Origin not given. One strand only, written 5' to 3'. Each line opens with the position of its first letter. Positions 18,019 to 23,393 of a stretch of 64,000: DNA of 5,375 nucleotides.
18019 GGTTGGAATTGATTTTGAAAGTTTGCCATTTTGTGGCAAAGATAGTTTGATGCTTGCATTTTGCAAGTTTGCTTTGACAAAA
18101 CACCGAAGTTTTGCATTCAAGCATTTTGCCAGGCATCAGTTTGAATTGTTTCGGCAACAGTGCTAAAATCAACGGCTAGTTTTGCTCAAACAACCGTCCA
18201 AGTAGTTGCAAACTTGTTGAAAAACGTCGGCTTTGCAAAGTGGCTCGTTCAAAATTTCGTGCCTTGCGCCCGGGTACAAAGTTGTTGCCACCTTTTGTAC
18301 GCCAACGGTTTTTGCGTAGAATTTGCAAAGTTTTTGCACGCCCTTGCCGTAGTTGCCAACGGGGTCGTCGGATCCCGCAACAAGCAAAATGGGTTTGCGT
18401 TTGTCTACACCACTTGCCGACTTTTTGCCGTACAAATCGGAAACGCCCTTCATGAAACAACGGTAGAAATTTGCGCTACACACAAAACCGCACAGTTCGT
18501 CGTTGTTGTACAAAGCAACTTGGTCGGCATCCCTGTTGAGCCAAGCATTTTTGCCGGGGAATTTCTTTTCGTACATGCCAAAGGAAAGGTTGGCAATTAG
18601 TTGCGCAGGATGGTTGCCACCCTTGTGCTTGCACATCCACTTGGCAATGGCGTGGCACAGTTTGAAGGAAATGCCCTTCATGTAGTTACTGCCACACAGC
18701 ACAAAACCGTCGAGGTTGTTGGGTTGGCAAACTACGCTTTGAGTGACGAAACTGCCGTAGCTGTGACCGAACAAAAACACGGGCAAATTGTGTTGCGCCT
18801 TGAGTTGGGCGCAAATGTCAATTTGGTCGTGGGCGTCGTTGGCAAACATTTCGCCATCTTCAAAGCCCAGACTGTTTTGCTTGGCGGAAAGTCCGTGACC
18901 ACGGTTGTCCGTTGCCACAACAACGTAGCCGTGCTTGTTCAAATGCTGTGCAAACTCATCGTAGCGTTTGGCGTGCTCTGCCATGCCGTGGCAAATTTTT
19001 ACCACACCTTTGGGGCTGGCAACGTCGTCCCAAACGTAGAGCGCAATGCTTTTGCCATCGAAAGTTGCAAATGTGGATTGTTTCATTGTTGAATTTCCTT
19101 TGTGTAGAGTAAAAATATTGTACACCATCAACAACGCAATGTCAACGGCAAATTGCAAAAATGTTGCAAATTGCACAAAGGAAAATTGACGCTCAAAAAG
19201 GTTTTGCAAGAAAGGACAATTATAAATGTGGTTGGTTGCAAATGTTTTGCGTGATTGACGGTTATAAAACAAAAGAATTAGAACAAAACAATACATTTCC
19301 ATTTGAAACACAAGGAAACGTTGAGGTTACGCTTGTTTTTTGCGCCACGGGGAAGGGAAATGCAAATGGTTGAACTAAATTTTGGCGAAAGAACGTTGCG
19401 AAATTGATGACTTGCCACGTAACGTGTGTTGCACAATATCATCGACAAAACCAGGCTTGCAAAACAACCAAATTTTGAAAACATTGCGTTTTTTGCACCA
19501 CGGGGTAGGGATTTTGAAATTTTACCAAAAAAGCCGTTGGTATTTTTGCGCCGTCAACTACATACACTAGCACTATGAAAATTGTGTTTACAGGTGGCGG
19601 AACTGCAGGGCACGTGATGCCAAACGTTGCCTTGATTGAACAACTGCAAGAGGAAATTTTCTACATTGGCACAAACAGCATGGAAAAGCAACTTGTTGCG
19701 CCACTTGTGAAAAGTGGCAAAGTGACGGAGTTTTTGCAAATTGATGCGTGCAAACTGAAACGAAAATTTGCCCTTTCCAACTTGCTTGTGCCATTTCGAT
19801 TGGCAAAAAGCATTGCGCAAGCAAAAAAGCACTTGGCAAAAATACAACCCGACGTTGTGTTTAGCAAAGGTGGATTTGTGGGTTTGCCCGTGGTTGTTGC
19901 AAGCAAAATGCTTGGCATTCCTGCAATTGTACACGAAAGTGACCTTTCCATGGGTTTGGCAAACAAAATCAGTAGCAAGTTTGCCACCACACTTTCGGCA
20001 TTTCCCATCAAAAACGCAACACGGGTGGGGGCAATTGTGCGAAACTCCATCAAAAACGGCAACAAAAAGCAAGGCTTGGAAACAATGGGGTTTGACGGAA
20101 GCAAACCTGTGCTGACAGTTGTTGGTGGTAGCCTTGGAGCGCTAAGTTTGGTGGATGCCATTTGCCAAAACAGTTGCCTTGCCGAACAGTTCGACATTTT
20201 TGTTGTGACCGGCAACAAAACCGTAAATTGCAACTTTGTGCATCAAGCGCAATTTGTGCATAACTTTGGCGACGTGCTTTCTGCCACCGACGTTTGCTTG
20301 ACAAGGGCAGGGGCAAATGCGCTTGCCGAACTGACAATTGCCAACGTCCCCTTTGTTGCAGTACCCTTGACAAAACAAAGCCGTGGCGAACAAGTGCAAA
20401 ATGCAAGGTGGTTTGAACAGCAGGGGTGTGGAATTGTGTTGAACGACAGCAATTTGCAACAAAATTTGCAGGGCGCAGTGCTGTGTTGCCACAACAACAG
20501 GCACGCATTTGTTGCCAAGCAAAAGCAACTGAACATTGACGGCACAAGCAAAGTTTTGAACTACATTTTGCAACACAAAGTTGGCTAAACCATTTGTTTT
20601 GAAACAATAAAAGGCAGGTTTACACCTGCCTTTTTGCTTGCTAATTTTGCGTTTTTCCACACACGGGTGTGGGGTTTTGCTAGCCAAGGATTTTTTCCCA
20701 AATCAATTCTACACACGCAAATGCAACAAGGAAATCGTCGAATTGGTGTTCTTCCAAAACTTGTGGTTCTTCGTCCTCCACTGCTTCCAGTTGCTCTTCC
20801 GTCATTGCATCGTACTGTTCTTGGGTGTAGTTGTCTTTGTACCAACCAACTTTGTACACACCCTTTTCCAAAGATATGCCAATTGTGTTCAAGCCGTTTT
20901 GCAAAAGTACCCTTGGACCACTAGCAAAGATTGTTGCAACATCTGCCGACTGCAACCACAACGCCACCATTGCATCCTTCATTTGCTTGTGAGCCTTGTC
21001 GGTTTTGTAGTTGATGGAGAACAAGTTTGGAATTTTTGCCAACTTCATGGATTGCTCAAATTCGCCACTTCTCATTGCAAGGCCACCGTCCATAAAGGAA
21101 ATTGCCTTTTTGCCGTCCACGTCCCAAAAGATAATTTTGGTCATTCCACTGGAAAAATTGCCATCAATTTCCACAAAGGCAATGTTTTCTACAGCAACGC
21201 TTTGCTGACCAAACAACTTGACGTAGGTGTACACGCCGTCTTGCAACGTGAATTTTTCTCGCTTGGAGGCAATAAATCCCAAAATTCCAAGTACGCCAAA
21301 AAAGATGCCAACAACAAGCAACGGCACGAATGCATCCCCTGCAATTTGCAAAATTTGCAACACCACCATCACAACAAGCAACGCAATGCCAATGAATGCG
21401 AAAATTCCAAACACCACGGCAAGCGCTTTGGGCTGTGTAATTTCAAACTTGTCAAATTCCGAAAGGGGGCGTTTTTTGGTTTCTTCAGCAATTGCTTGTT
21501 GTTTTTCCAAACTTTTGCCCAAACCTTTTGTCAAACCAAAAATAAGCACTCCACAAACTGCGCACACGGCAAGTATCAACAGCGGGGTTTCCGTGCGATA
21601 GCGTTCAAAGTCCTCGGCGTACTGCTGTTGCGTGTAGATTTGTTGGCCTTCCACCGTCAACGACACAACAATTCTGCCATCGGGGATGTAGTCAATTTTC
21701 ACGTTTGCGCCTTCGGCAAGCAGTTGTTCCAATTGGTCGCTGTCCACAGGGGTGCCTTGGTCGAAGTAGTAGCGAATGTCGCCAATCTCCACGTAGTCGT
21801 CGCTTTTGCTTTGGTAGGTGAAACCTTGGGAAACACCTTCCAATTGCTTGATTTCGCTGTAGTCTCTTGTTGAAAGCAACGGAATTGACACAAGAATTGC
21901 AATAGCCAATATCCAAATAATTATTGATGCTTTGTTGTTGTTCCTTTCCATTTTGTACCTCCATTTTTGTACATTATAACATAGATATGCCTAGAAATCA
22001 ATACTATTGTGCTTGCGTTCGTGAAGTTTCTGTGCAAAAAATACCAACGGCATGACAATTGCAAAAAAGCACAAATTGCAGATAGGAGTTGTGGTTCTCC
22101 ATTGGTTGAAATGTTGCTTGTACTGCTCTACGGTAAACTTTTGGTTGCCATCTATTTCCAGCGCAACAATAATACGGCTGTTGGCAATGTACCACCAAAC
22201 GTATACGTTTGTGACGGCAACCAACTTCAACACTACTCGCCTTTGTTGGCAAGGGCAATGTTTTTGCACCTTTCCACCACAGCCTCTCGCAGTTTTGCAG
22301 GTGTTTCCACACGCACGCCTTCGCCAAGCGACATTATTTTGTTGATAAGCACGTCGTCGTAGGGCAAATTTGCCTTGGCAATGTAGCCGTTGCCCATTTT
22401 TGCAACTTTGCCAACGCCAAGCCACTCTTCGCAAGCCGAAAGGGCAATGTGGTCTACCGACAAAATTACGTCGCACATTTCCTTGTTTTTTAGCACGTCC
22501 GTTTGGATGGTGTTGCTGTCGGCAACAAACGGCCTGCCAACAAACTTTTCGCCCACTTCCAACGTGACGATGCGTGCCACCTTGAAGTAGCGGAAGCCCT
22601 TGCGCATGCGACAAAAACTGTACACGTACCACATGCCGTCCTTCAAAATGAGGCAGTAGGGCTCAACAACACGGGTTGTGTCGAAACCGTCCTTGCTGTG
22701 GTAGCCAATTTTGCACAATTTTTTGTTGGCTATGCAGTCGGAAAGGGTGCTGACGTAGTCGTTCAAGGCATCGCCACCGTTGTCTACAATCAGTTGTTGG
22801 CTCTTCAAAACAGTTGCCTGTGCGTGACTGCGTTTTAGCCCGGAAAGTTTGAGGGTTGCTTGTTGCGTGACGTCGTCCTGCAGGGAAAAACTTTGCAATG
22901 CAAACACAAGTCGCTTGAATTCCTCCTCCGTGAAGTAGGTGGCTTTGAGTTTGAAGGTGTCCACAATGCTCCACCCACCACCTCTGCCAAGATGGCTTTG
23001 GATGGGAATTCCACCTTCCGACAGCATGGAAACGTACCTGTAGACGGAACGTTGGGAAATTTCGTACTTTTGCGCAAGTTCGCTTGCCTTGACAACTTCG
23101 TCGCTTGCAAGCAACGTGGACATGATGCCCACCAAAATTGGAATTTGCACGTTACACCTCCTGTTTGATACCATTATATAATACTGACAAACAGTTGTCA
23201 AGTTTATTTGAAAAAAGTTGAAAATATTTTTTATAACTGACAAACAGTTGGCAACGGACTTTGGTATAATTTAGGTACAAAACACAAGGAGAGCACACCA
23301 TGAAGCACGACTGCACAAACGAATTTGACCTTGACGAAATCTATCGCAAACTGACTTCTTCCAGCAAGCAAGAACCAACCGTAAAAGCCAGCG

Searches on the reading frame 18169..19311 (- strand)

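Call 10: search_protein_families(library=pfam, proteins=[window:18169-19311:-], max_evalue=0.001)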
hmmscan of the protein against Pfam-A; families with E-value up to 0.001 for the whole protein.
window:18169-19311:- (380 aa): 4 families
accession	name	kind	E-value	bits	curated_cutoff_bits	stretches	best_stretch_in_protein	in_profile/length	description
PF12146.15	Hydrolase_4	-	1.6e-45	155.7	27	1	99-357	2-238/239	Serine aminopeptidase, S33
PF00561.26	Abhydrolase_1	-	5.6e-14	52.8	25.8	1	104-208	3-102/245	alpha/beta hydrolase fold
PF12697.13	Abhydrolase_6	-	2.9e-09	38.3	26.3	1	107-351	4-204/217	Alpha/beta hydrolase family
PF00326.27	Peptidase_S9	-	9.8e-07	28.9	22.6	0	121-197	7-85/213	Prolyl oligopeptidase family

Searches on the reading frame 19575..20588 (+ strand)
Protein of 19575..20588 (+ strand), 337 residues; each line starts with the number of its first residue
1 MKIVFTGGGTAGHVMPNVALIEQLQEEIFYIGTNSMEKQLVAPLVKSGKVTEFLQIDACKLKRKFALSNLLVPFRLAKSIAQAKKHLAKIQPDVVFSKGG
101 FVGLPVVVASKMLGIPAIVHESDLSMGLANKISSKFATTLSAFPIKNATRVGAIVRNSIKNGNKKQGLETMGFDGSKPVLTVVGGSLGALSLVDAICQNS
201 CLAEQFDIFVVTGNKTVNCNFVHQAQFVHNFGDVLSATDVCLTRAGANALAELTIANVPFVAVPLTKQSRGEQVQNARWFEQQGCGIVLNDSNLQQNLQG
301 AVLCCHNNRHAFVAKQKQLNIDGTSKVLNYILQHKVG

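Call 10: search_protein_families(library=pfam, proteins=[window:19575-20588:+], max_evalue=0.001)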
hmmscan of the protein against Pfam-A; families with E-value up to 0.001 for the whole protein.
window:19575-20588:+ (337 aa): 3 families
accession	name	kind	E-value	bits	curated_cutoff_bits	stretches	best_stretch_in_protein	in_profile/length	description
PF03033.26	Glyco_transf_28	-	3.8e-31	108.4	26.2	1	3-139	1-136/139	Glycosyltransferase family 28 N-terminal domain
PF04101.22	Glyco_tran_28_C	-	1.2e-22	81.1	22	1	179-318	1-153/166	Glycosyltransferase family 28 C-terminal domain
PF13528.12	Glyco_trans_1_3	-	1.1e-06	28.6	25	1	213-296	227-311/322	Glycosyl transferase family 1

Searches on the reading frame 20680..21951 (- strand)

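Call 9: search_protein_families(library=pfam, proteins=[window:20680-21951:-], max_evalue=0.01)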
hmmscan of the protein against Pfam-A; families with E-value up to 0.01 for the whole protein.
window:20680-21951:- (423 aa): 3 families
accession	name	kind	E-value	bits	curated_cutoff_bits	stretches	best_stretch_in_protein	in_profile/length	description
PF20197.3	DUF6560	-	0.0015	19.2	27.8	1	139-308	15-167/174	Family of unknown function (DUF6560)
PF10327.15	7TM_GPCR_Sri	-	0.003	17.2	23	1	124-203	134-216/303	Serpentine type 7TM GPCR chemoreceptor Sri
PF00654.25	Voltage_CLC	-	0.0093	15.6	24.8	0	117-221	195-279/346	Voltage gated chloride channel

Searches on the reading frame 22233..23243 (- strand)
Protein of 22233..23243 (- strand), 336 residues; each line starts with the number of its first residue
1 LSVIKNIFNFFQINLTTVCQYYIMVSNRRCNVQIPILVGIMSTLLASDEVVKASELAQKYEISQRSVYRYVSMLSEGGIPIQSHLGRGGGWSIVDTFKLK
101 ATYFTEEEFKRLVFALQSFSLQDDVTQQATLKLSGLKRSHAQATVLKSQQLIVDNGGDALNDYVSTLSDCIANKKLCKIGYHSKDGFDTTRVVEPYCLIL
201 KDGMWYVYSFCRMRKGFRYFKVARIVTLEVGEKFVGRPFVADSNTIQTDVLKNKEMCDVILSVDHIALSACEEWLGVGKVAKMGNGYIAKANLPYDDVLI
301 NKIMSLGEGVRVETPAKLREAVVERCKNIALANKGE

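Call 10: search_protein_families(library=pfam, proteins=[window:22233-23243:-], max_evalue=0.001)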
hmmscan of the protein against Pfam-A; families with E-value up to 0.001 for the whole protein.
window:22233-23243:- (336 aa): 4 families
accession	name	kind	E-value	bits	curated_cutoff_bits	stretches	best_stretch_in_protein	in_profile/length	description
PF13280.12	WYL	-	4.1e-17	62.4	21.8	1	163-230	2-70/70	WYL domain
PF08279.18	HTH_11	-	3.3e-09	36.9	25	1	40-88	5-53/55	HTH domain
PF25583.1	WCX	-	1e-06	29.4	23.9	1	258-330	4-76/76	WCX domain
PF02082.26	Rrf2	-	5.8e-05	23.7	30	1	40-93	11-65/132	Iron-dependent Transcriptional regulator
